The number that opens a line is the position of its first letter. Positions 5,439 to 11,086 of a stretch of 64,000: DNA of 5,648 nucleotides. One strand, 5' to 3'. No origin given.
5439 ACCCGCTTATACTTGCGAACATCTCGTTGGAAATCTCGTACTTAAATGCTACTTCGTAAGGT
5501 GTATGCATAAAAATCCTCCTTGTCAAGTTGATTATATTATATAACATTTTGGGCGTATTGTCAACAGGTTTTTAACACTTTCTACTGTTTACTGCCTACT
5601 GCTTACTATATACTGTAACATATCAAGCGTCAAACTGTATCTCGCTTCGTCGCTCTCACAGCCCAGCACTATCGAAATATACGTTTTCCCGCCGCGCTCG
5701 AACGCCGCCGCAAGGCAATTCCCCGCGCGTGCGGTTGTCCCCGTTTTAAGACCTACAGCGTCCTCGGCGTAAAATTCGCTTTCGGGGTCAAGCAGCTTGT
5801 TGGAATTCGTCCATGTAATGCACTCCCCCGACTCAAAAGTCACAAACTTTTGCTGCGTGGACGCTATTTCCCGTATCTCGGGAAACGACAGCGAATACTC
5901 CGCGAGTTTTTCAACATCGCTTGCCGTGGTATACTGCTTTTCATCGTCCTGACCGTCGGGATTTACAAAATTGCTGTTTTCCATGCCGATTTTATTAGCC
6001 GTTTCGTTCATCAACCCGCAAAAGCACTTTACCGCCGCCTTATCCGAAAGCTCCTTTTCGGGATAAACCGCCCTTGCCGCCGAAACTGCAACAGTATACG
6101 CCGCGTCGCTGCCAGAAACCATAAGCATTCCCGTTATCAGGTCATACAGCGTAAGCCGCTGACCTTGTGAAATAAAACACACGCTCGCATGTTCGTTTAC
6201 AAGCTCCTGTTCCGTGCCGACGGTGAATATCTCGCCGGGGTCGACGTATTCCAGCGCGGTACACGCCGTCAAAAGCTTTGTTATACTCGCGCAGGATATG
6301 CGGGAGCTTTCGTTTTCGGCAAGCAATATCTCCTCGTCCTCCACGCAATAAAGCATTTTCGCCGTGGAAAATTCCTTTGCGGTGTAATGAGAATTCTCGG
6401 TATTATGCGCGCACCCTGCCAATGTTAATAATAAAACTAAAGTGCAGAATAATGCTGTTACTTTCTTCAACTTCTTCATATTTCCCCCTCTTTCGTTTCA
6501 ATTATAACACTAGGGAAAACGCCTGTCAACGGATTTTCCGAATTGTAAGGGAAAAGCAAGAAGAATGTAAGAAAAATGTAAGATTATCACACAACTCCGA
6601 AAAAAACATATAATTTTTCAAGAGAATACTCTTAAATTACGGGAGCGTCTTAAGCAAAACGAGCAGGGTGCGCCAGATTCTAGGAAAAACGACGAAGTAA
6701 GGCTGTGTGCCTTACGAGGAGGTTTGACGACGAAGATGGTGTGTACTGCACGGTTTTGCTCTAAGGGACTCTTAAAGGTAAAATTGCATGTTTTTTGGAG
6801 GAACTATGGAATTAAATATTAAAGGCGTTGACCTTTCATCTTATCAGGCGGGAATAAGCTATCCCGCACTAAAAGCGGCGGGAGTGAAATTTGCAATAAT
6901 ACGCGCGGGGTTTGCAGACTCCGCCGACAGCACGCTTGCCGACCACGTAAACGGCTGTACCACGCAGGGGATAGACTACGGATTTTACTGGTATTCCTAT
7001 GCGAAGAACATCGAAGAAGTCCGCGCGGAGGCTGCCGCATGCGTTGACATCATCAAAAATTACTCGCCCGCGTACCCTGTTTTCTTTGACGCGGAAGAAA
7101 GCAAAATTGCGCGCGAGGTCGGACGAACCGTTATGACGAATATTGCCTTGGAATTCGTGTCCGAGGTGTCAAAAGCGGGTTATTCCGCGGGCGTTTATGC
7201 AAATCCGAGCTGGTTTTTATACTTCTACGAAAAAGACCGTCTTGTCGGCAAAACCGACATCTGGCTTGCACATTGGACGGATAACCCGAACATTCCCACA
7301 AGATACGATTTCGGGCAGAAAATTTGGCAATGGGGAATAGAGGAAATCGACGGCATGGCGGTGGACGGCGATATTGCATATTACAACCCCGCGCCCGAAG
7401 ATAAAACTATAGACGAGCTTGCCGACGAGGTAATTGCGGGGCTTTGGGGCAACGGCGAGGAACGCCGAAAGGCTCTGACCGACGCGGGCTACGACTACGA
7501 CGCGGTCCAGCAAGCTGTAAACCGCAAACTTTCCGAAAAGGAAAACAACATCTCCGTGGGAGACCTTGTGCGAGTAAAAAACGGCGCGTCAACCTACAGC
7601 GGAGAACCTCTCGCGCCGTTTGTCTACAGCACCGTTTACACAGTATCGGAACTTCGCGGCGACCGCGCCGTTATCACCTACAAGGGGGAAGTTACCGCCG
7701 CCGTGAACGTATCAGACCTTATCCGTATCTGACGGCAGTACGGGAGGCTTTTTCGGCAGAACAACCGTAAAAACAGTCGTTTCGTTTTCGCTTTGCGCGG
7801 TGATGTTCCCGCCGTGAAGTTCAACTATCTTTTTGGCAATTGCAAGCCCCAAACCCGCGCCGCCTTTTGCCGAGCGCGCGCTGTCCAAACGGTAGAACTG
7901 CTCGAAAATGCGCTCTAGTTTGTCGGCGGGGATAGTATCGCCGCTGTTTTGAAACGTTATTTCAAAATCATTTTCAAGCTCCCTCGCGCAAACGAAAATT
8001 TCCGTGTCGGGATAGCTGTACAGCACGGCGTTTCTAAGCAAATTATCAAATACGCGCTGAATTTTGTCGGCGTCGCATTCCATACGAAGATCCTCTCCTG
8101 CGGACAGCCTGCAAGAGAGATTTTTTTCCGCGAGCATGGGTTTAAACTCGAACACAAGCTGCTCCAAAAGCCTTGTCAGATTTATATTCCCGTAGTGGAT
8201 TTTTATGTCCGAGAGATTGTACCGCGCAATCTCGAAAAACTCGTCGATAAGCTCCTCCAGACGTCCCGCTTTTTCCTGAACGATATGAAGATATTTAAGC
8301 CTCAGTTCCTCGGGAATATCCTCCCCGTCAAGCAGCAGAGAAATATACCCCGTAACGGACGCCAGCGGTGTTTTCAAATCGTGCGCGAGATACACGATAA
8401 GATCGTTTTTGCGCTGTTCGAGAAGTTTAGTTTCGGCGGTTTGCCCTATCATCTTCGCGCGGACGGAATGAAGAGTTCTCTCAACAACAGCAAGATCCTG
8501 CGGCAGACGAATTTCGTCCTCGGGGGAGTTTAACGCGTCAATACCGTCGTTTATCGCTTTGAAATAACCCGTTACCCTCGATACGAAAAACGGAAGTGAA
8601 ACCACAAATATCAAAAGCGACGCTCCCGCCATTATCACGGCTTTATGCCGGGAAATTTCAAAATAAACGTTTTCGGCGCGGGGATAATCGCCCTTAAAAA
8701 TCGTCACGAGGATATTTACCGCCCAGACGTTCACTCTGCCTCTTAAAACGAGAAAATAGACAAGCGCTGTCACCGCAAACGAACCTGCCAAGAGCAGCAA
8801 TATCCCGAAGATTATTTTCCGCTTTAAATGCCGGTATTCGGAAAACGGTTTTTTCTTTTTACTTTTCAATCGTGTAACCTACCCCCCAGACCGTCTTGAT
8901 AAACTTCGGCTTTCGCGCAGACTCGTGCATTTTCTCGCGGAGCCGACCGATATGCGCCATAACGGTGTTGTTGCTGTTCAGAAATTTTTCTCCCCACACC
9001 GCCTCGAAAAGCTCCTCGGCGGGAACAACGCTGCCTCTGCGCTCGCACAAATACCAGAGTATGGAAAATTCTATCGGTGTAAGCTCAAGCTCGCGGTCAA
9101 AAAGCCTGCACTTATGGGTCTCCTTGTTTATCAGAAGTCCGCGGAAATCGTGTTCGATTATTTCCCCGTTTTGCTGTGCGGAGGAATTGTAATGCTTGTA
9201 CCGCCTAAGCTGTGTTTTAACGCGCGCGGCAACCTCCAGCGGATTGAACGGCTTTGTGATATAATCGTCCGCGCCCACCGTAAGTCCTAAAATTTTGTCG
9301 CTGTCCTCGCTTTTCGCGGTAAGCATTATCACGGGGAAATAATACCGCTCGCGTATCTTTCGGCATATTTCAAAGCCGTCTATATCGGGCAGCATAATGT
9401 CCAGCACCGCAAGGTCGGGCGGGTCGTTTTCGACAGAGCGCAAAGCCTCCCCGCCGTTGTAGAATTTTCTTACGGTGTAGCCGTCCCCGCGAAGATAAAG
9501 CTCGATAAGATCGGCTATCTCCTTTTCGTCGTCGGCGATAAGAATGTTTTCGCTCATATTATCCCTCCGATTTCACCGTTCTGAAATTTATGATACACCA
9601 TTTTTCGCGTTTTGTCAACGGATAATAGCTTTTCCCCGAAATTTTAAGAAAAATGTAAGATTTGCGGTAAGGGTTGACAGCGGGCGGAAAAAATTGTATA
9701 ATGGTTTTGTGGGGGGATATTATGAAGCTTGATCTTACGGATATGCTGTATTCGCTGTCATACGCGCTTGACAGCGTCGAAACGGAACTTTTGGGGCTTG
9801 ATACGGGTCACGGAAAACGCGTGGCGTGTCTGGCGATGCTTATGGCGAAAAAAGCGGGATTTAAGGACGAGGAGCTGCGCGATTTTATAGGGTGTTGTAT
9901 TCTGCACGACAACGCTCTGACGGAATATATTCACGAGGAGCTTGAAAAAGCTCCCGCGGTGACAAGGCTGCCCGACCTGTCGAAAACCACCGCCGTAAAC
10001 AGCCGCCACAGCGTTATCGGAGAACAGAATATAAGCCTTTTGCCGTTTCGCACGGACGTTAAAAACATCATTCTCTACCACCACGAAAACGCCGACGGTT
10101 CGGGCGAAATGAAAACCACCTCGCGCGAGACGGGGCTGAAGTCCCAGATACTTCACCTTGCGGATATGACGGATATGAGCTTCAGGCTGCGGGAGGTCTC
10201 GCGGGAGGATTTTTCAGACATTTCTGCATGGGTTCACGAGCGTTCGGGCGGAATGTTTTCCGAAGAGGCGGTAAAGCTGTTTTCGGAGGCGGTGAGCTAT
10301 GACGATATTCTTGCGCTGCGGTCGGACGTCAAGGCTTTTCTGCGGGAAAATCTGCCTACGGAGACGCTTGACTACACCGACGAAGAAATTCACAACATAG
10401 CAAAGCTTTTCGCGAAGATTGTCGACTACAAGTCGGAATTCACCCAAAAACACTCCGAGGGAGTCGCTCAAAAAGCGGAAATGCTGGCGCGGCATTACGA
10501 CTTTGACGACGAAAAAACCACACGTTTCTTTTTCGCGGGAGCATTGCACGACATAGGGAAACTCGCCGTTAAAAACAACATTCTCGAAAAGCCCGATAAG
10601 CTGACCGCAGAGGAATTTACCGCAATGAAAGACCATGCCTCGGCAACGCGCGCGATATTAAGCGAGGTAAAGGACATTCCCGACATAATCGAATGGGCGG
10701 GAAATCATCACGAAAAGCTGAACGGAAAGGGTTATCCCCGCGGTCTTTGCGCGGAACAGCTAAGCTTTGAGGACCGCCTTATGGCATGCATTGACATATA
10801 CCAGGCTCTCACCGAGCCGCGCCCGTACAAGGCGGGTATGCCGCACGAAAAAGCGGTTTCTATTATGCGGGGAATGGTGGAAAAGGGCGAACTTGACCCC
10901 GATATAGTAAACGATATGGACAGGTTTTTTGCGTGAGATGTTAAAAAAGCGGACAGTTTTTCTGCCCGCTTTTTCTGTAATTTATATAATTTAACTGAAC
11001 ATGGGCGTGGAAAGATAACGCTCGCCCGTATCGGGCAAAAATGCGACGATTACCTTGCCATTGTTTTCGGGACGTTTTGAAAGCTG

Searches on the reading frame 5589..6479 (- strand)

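Call 71: search_protein_families(library=pfam, proteins=[window:5589-6479:-], max_evalue=0.00001)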
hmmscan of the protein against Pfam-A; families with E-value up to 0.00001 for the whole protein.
window:5589-6479:- (296 aa): 1 family
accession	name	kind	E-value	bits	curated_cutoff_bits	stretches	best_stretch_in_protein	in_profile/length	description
PF00768.25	Peptidase_S11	-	4.4e-34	118.4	27.6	1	48-274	22-237/239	D-alanyl-D-alanine carboxypeptidase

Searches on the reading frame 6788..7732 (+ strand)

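Call 71: search_protein_families(library=pfam, proteins=[window:6788-7732:+], max_evalue=0.00001)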
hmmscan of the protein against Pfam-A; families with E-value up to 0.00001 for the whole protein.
window:6788-7732:+ (314 aa): 2 families
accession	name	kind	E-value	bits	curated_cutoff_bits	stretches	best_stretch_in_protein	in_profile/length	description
PF01183.26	Glyco_hydro_25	-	1.9e-20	74.4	27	1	14-182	1-171/180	Glycosyl hydrolases family 25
PF08230.16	CW_7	-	8.7e-19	67.4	25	1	209-248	1-40/40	CW_7 repeat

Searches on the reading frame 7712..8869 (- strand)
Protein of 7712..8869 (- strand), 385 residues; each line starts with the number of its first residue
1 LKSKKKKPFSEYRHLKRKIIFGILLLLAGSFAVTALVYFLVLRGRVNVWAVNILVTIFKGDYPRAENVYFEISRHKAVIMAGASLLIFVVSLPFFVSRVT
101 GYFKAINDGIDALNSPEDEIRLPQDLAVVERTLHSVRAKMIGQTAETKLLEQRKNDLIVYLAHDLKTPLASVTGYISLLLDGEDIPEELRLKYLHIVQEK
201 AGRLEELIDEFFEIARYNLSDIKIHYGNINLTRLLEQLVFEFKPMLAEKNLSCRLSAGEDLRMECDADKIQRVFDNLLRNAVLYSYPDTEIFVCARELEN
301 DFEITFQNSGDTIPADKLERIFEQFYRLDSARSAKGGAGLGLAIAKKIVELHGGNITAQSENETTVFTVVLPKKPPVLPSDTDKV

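Call 71: search_protein_families(library=pfam, proteins=[window:7712-8869:-], max_evalue=0.00001)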
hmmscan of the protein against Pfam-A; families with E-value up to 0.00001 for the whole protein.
window:7712-8869:- (385 aa): 2 families
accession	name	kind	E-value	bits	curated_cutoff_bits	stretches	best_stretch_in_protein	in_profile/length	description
PF02518.31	HATPase_c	-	3.1e-25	89.2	26.4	1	266-374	2-110/111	Histidine kinase-, DNA gyrase B-, and HSP90-like ATPase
PF00512.31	HisKA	-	1.9e-12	47.5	26.9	1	154-216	2-62/66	His Kinase A (phospho-acceptor) domain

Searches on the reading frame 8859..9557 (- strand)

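Call 88: search_protein_families(library=pfam, proteins=[window:8859-9557:-], max_evalue=0.00001)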
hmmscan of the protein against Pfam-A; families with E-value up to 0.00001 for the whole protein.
window:8859-9557:- (232 aa): 2 families
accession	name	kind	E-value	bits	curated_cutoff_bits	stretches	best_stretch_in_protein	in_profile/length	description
PF00072.30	Response_reg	-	1.1e-29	103.3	30.2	1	5-113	1-110/111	Response regulator receiver domain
PF00486.34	Trans_reg_C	-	8.4e-26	90.3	26.2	1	155-229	2-76/77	Transcriptional regulatory protein, C terminal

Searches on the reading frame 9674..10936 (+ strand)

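Call 71: search_protein_families(library=pfam, proteins=[window:9674-10936:+], max_evalue=0.00001)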
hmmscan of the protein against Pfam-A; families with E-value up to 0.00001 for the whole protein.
window:9674-10936:+ (420 aa): 3 families
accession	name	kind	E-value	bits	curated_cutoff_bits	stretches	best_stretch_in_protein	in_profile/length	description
PF13487.12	HD_5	-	1.8e-43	148.7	27.2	1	245-411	2-170/170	HD domain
PF01966.28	HD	-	2.8e-26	92.5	22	2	259-378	3-115/116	HD domain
PF08668.18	HDOD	-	1.7e-06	28.1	22.9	0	259-329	97-165/196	HDOD domain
